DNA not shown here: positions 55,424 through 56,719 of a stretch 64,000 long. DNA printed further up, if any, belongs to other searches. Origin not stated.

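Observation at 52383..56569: LytTR DNA-binding domain fused to a catalytically dead ABC nucleotide-binding domain, upstream of a canonical ABC-2 exporter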

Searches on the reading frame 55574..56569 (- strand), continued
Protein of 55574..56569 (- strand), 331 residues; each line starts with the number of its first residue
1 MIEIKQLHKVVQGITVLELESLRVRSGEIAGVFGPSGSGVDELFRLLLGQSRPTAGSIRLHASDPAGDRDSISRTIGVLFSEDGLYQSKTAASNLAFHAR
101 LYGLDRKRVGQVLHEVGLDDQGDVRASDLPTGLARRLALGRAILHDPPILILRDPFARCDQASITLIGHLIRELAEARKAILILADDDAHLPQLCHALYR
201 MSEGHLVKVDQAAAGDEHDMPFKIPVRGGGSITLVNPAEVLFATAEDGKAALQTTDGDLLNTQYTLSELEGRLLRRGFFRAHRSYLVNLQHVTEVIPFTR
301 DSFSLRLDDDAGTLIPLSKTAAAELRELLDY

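Call 33: fold_search(model_id=the predicted structure, library=pdb)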
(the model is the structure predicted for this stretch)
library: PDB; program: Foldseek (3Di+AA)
matches with E <= 10: 1850; with E <= 0.001: 1290
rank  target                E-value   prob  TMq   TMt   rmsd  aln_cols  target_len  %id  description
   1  4p31_A                3.4e-21  1.00  0.60  0.84   2.6       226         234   27  Crystal structure of a selenomethionine derivative of E. coli LptB in complex with ADP-Magensium (released 2014-03-26)
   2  4p31_B                9.7e-21  1.00  0.61  0.86   2.5       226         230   28  Crystal structure of a selenomethionine derivative of E. coli LptB in complex with ADP-Magensium (released 2014-03-26)
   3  4p33_A                1.4e-20  1.00  0.60  0.83   2.5       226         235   27  Crystal structure of E. coli LptB-E163Q in complex with ATP-sodium (released 2014-03-26)
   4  6b89_B                1.7e-20  1.00  0.59  0.85   2.2       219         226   27  E. coli LptB in complex with ADP and novobiocin (released 2017-12-06)
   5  6mbn_A                2.1e-20  1.00  0.60  0.81   2.6       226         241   27  LptB E163Q in complex with ATP (released 2019-08-14)
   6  4yer_A                2.3e-20  1.00  0.59  0.68   7.9       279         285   21  Crystal structure of an ABC transporter ATP-binding protein (TM_1403) from Thermotoga maritima MSB8 at 2.35 A resoluti (released 2015-03-11)
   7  4qc2_A                2.5e-20  1.00  0.60  0.82   2.7       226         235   28  Crystal structure of lipopolysaccharide transport protein LptB in complex with ATP and Magnesium ions (released 2014-10-22)
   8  3puv_B                2.8e-20  1.00  0.57  0.53   9.6       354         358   16  Crystal Structure of an outward-facing MBP-Maltose transporter complex bound to ADP-VO4 (released 2011-08-10)
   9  2it1_A                3.3e-20  1.00  0.57  0.53  10.7       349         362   19  Structure of PH0203 protein from Pyrococcus horikoshii (released 2007-10-30)
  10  4yer_B                3.7e-20  1.00  0.61  0.71   3.8       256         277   23  Crystal structure of an ABC transporter ATP-binding protein (TM_1403) from Thermotoga maritima MSB8 at 2.35 A resoluti (released 2015-03-11)
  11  2it1_B                3.7e-20  1.00  0.57  0.53  11.1       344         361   19  Structure of PH0203 protein from Pyrococcus horikoshii (released 2007-10-30)
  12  2yyz                  3.9e-20  1.00  0.57  0.53  11.1       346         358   18  Crystal structure of Sugar ABC transporter, ATP-binding protein (released 2007-11-06)
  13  6mgf                  4.2e-20  1.00  0.59  0.80   2.8       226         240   28  untagged, wild-type LptB in complex with ADP (released 2019-09-18)
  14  6b8b                  4.7e-20  1.00  0.60  0.83   2.8       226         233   28  E. coli LptB in complex with ADP and a novobiocin derivative (released 2017-12-06)
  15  9j4r_B                7.5e-20  1.00  0.57  0.56  10.0       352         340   22  Cryo-EM structure of ferric ion importer, FbpBC, from Thermus thermophilus (released 2025-08-13)
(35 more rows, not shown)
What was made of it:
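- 55574..56569 (-): Regulator gene, 331 aa. Pseudo-NBD covers residues 1-~210 (nt 55940-56569). A disordered linker covers 212-220. The LytTR DNA-binding domain covers residues 231-329 (nt 55583-55879). Foldseek top hits are NBDs (call 33).
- On ABC transporter nucleotide-binding domain (PF00005): Foldseek to LptB gives target TM 0.84 and rmsd 2.5 A over 226 columns (call 33).
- Full NBD fold (call 33).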

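Call 37: list_cluster_members(proteins=[P0145, P0149, P0157, P0166, P0168, P0175, P0196, P0207, P0230, P0179])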
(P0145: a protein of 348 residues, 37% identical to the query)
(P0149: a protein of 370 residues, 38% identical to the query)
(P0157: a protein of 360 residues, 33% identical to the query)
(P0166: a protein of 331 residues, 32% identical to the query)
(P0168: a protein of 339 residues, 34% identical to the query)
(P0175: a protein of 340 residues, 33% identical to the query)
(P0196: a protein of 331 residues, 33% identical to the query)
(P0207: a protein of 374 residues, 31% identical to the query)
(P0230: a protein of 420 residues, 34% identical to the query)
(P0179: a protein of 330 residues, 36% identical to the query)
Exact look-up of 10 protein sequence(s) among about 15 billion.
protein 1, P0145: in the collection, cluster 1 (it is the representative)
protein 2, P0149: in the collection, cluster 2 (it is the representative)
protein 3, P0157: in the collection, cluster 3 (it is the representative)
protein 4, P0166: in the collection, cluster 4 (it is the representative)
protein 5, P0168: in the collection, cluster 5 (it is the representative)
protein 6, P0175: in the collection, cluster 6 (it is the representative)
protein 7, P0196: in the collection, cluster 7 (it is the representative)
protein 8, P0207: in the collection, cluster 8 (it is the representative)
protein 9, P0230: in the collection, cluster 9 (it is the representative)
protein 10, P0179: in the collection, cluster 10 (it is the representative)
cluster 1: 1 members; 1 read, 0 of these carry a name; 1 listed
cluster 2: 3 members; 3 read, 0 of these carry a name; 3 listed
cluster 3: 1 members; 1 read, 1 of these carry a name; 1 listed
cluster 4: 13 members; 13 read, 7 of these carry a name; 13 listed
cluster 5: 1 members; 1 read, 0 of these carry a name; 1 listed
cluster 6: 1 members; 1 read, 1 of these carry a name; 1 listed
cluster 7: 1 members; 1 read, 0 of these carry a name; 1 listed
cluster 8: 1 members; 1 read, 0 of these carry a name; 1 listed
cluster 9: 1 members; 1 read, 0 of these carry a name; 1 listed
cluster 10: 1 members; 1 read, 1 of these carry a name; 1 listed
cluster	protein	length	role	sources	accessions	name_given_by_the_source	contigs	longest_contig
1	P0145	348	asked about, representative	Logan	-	-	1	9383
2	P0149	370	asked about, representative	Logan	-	-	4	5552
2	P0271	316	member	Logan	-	-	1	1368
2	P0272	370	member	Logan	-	-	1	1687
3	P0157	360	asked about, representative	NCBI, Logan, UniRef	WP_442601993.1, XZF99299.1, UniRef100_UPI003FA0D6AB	LytTR family transcriptional regulator DNA-binding domain-containing protein ... | LytTR family transcriptional regulator DNA-binding domain-containing protein n=1 ...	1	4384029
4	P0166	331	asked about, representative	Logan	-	-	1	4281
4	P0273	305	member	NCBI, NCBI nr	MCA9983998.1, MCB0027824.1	MAG: LytTR family transcriptional regulator DNA-binding domain-containing protein, ... | LytTR family transcriptional regulator DNA-binding domain-containing protein ...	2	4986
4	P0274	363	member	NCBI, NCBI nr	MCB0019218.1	MAG: LytTR family transcriptional regulator DNA-binding domain-containing protein ... | LytTR family transcriptional regulator DNA-binding domain-containing protein ...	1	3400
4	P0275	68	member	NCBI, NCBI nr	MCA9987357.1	MAG: hypothetical protein KDE59_23780, partial [Anaerolineales bacterium] | hypothetical protein [Anaerolineales bacterium]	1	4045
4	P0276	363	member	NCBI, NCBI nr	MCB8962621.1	MAG: LytTR family transcriptional regulator DNA-binding domain-containing protein ... | LytTR family transcriptional regulator DNA-binding domain-containing protein ...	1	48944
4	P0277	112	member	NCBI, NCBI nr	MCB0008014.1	MAG: LytTR family transcriptional regulator DNA-binding domain-containing protein, ... | LytTR family transcriptional regulator DNA-binding domain-containing protein ...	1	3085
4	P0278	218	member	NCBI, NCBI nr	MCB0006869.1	MAG: hypothetical protein KDE04_10460, partial [Anaerolineales bacterium] | hypothetical protein [Anaerolineales bacterium]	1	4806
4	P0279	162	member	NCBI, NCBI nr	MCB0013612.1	MAG: ATP-binding cassette domain-containing protein, partial [Anaerolineales bacterium] | ATP-binding cassette domain-containing protein [Anaerolineales bacterium]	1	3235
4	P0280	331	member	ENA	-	-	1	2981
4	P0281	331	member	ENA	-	-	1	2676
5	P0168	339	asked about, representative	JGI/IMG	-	-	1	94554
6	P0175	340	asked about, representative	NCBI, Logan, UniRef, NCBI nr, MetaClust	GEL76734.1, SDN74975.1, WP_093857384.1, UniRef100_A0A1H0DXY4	LytTR family transcriptional regulator DNA-binding domain-containing protein ... | ABC-2 type transport system ATP-binding protein n=1 Tax=Tenuibacillus multivorans ... | status=active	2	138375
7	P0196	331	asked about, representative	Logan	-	-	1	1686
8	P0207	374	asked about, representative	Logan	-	-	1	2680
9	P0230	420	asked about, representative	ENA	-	-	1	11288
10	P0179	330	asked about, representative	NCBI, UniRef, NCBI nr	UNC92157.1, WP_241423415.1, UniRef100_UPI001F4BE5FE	LytTR family transcriptional regulator DNA-binding domain-containing protein [Candidatus ... | LytTR family transcriptional regulator DNA-binding domain-containing protein n=1 ...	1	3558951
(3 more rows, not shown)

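Call 38: find_encoding_contigs(protein=P0175, flank=6000, max_places=2)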
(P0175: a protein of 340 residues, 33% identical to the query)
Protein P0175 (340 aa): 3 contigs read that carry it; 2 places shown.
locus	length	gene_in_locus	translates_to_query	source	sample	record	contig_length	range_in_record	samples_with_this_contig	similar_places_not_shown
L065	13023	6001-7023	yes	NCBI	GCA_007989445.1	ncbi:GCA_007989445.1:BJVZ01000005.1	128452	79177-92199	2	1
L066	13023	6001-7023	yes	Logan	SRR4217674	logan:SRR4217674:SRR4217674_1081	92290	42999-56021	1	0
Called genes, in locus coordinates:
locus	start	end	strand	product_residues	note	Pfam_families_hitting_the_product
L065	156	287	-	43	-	-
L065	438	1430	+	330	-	PF00296:Bac_luciferase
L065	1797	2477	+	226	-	-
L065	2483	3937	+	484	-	PF00083:Sugar_tr (weak), PF07690:MFS_1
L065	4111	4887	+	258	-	PF08282:Hydrolase_3, PF12710:HAD (faint), PF13419:HAD_2 (faint), PF00702:Hydrolase (weak), PF05116:S6PP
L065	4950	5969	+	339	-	PF01551:Peptidase_M23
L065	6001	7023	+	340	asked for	PF00005:ABC_tran, PF04397:LytTR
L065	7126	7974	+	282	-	PF00005:ABC_tran, PF13304:AAA_21 (weak)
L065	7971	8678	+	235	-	PF01061:ABC2_membrane, PF12679:ABC2_membrane_2, PF12698:ABC2_membrane_3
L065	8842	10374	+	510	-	PF02028:BCCT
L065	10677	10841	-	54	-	-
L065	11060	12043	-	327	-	PF00478:IMPDH, PF01070:FMN_dh (weak), PF03060:NMO, PF00977:His_biosynth (faint)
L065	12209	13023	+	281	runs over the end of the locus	-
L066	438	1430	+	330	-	PF00296:Bac_luciferase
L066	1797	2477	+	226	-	-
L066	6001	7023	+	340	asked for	PF00005:ABC_tran, PF04397:LytTR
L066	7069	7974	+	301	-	PF00005:ABC_tran, PF13304:AAA_21 (weak)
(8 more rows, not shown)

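Call 39: find_encoding_contigs(protein=P0179, flank=6000, max_places=2)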
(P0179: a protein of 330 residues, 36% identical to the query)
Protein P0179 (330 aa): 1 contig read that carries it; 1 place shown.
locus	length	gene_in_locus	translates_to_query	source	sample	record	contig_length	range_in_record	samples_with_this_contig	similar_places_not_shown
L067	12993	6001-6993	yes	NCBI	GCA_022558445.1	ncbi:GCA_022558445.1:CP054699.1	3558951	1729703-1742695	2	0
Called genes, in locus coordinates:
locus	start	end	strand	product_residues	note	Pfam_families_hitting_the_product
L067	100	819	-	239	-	PF00891:Methyltransf_2, PF01209:Ubie_methyltran, PF02353:CMAS, PF00398:RrnaAD, PF13489:Methyltransf_23, PF13847:Methyltransf_31, PF08241:Methyltransf_11, PF08242:Methyltransf_12, +2 more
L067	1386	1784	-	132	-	PF04205:FMN_bind (weak)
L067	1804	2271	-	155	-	PF03358:FMN_red (weak), PF12724:Flavodoxin_5 (faint)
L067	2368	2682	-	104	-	PF07282:Cas12f1-like_TNB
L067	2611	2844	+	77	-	-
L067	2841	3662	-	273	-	-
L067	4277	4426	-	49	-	-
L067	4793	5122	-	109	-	-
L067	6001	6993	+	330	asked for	PF00005:ABC_tran, PF04397:LytTR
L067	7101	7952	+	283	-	PF00005:ABC_tran, PF13304:AAA_21 (weak)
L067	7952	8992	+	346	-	PF12698:ABC2_membrane_3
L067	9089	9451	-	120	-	PF20092:DUF6483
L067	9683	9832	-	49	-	-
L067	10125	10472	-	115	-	-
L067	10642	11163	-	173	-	PF20020:DUF6431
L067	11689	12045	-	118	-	-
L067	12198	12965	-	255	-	PF02525:Flavodoxin_2 (weak), PF03358:FMN_red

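Call 40: find_encoding_contigs(protein=P0157, flank=5000, max_places=1)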
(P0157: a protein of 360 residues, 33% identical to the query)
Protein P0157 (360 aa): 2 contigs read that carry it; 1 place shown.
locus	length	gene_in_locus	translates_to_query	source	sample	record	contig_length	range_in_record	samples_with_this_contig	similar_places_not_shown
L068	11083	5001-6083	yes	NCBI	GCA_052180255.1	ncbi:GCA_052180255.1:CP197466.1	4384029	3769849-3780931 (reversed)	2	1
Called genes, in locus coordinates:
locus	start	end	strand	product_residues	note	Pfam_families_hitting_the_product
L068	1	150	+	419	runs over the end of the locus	PF00512:HisKA, PF02518:HATPase_c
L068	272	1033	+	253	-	PF00005:ABC_tran, PF13304:AAA_21 (faint)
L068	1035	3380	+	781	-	PF02687:FtsX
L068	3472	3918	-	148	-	PF02627:CMD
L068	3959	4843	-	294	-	PF04542:Sigma70_r2, PF04545:Sigma70_r4 (faint), PF08281:Sigma70_r4_2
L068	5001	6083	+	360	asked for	PF00005:ABC_tran, PF04397:LytTR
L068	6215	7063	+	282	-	PF00005:ABC_tran, PF13304:AAA_21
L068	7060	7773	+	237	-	PF01061:ABC2_membrane, PF24686:FLQE3_permease (weak), PF12698:ABC2_membrane_3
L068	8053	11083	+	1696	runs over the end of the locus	PF00069:Pkinase, PF07714:PK_Tyr_Ser-Thr, PF13191:AAA_16, PF01590:GAF, PF13185:GAF_2, PF07730:HisKA_3, PF02518:HATPase_c (weak)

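Call 41: find_encoding_contigs(protein=P0168, flank=5000, max_places=1)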
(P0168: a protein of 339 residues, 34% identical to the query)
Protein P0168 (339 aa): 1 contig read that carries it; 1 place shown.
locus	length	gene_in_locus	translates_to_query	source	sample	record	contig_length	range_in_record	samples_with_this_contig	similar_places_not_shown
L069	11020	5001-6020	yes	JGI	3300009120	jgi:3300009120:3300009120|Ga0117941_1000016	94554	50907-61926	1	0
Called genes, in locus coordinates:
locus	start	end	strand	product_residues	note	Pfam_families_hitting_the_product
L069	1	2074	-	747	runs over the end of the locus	PF02463:SMC_N (faint), PF13476:AAA_23, PF13514:AAA_27 (weak)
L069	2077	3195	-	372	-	PF00149:Metallophos, PF12850:Metallophos_2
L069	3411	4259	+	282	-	PF00005:ABC_tran, PF13304:AAA_21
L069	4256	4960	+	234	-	PF01061:ABC2_membrane, PF09847:12TM_1 (weak), PF12698:ABC2_membrane_3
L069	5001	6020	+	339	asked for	PF00005:ABC_tran (weak), PF04397:LytTR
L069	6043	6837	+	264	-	PF22435:MRM3-like_sub_bind, PF08032:SpoU_sub_bind (faint), PF00588:SpoU_methylase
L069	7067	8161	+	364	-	PF02608:Bmp, PF13407:Peripla_BP_4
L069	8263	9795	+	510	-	PF00005:ABC_tran, PF13304:AAA_21 (faint), PF00005:ABC_tran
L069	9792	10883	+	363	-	PF02653:BPD_transp_2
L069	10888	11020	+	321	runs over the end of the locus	PF02653:BPD_transp_2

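Call 42: find_encoding_contigs(protein=P0145, flank=5000, max_places=1)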
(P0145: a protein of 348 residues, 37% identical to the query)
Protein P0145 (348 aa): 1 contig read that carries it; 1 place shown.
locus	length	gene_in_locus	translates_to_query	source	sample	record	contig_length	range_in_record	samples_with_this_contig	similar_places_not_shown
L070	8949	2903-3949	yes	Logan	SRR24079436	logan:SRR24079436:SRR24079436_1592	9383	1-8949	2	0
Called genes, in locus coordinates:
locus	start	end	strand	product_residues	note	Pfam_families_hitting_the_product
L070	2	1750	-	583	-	?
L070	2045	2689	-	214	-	-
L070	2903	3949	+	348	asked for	PF00005:ABC_tran, PF13304:AAA_21 (weak), PF04397:LytTR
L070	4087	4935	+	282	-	PF00005:ABC_tran, PF13304:AAA_21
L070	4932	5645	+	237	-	PF12698:ABC2_membrane_3, PF12679:ABC2_membrane_2 (weak)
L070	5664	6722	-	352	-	PF13379:NMT1_2, PF09084:NMT1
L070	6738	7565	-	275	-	PF00528:BPD_transp_1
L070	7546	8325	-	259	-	PF00005:ABC_tran, PF13304:AAA_21 (faint)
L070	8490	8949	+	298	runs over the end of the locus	?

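Call 43: find_encoding_contigs(protein=P0230, flank=5000, max_places=1)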
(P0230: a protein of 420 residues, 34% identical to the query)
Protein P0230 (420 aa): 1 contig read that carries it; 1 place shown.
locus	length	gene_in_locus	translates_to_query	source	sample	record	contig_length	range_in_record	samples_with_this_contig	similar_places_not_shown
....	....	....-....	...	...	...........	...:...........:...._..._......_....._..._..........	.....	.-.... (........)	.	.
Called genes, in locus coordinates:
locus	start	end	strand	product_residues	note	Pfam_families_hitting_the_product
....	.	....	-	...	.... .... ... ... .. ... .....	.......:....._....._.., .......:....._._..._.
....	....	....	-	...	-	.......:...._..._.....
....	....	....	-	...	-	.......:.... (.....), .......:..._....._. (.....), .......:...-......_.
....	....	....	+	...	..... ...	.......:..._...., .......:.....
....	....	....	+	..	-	-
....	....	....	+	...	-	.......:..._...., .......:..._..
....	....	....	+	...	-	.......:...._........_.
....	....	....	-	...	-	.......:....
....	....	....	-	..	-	-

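Call 61: search_protein_families(library=ncbifam, proteins=[L065:7126-7974:+, L065:7971-8678:+, L065:6001-7023:+, L067:7952-8992:+], max_evalue=0.00001)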
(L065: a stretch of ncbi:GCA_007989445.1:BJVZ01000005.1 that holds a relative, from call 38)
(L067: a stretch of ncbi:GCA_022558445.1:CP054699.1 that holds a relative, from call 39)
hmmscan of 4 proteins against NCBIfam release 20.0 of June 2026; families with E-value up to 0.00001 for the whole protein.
L065:7126-7974:+ (282 aa): 182 families (the best 25 are shown)
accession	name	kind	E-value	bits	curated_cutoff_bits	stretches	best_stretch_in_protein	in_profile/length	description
TIGR01188.1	drrA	subfamily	5.7e-68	229.4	312.45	1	12-245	1-237/302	daunorubicin resistance ABC transporter, ATP-binding protein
NF033858.1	ABC2_perm_RbbA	equivalog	1.1e-57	195.7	1050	1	4-226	266-491/909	ribosome-associated ATPase/putative transporter RbbA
TIGR03522.1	GldA_ABC_ATP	equivalog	4.4e-53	180.7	402.6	1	5-273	3-273/301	gliding motility-associated ABC transporter ATP-binding subunit GldA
TIGR03740.1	galliderm_ABC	subfamily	4.3e-50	170.5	309.75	1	6-212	2-204/223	lantibiotic protection ABC transporter ATP-binding subunit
NF010059.0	PRK13536.1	equivalog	6e-44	150.2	549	1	5-223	44-265/342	nodulation factor ABC transporter ATP-binding protein NodI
NF010060.0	PRK13537.1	equivalog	9.9e-44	149.5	521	1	3-221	14-235/314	nodulation factor ABC transporter ATP-binding protein NodI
NF043075.1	MMSYN1_0197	equivalog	6.2e-43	147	550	1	4-224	2-225/341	spermidine/putrescine ABC transporter ATP-binding protein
TIGR03265.1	PhnT2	equivalog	5.8e-41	140.9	457.7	1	2-223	2-226/353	putative 2-aminoethylphosphonate ABC transporter ATP-binding protein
TIGR03864.1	PQQ_ABC_ATP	hypoth_equivalog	1.9e-40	138.8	302.25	1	5-224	2-224/236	ABC transporter, ATP-binding subunit, PQQ-dependent alcohol dehydrogenase system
TIGR01288.1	nodI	equivalog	9.3e-40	136.5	424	1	5-237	5-239/303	nodulation factor ABC transporter ATP-binding protein NodI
TIGR01186.1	proV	subfamily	9.4e-40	136.8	326.6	1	18-241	7-239/363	betaine/proline/choline family ABC transporter ATP-binding protein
NF006987.0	PRK09452.1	equivalog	3.2e-39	134.7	482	1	2-224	15-240/378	spermidine/putrescine ABC transporter ATP-binding protein PotA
TIGR02673.1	FtsE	equivalog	9.4e-39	133.3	264.85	1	5-208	2-213/214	cell division ATP-binding protein FtsE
TIGR01187.1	potA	subfamily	6e-38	130.7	355.6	1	36-222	2-191/325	polyamine ABC transporter ATP-binding protein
TIGR00968.1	3a0106s01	subfamily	4.5e-37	127.8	342.75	1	5-225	1-224/237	sulfate ABC transporter ATP-binding protein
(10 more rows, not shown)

L065:7971-8678:+ (235 aa): 1 family
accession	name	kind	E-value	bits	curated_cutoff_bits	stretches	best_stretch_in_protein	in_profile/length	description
NF041647.1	ABC_perm_CPBP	equivalog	4e-06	25.8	435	0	56-230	198-394/636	ABC transporter permease subunit/CPBP intramembrane protease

L065:6001-7023:+ (340 aa): 101 families (the best 25 are shown)
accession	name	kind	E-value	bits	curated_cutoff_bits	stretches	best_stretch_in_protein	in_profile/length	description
TIGR01189.1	ccmA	equivalog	2.5e-20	73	131.6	1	10-186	9-186/198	heme ABC exporter ATP-binding protein CcmA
TIGR03608.1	L_ocin_972_ABC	subfamily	1e-19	70.9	254.85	1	4-189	1-197/206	putative bacteriocin export ABC transporter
NF006987.0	PRK09452.1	equivalog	3.3e-19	68.8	482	1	2-206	18-228/378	spermidine/putrescine ABC transporter ATP-binding protein PotA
TIGR00968.1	3a0106s01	subfamily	7.7e-18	64.9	342.75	1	4-212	3-217/237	sulfate ABC transporter ATP-binding protein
NF010061.0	PRK13538.1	equivalog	2.4e-17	63.1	195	1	1-186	5-192/211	cytochrome c biogenesis heme-transporting ATPase CcmA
NF008233.0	PRK11000.1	equivalog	2.8e-17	62.6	568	1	3-210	5-218/369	maltose/maltodextrin ABC transporter ATP-binding protein MalK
TIGR03522.1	GldA_ABC_ATP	equivalog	4e-17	62.6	402.6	1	3-200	4-206/301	gliding motility-associated ABC transporter ATP-binding subunit GldA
TIGR03864.1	PQQ_ABC_ATP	hypoth_equivalog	2.2e-16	60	302.25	1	2-182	2-189/236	ABC transporter, ATP-binding subunit, PQQ-dependent alcohol dehydrogenase system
NF043075.1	MMSYN1_0197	equivalog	1.2e-15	57.3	550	1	2-212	3-219/341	spermidine/putrescine ABC transporter ATP-binding protein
TIGR03740.1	galliderm_ABC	subfamily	2.3e-15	56.9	309.75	1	2-219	1-216/223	lantibiotic protection ABC transporter ATP-binding subunit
TIGR03265.1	PhnT2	equivalog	2.8e-15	56.4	457.7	1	2-212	5-221/353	putative 2-aminoethylphosphonate ABC transporter ATP-binding protein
NF010060.0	PRK13537.1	equivalog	4.4e-15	55.3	521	1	2-200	16-220/314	nodulation factor ABC transporter ATP-binding protein NodI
NF040933.2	ABC_arch_GlcV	equivalog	8.1e-15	54.5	450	1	12-271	17-286/357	glucose ABC transporter ATP-binding protein GlcV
TIGR01188.1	drrA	subfamily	1e-14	54.5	312.45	1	14-212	6-210/302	daunorubicin resistance ABC transporter, ATP-binding protein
TIGR02673.1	FtsE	equivalog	1.3e-14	54.4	264.85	1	6-200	6-211/214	cell division ATP-binding protein FtsE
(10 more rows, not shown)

L067:7952-8992:+ (346 aa): 0 families
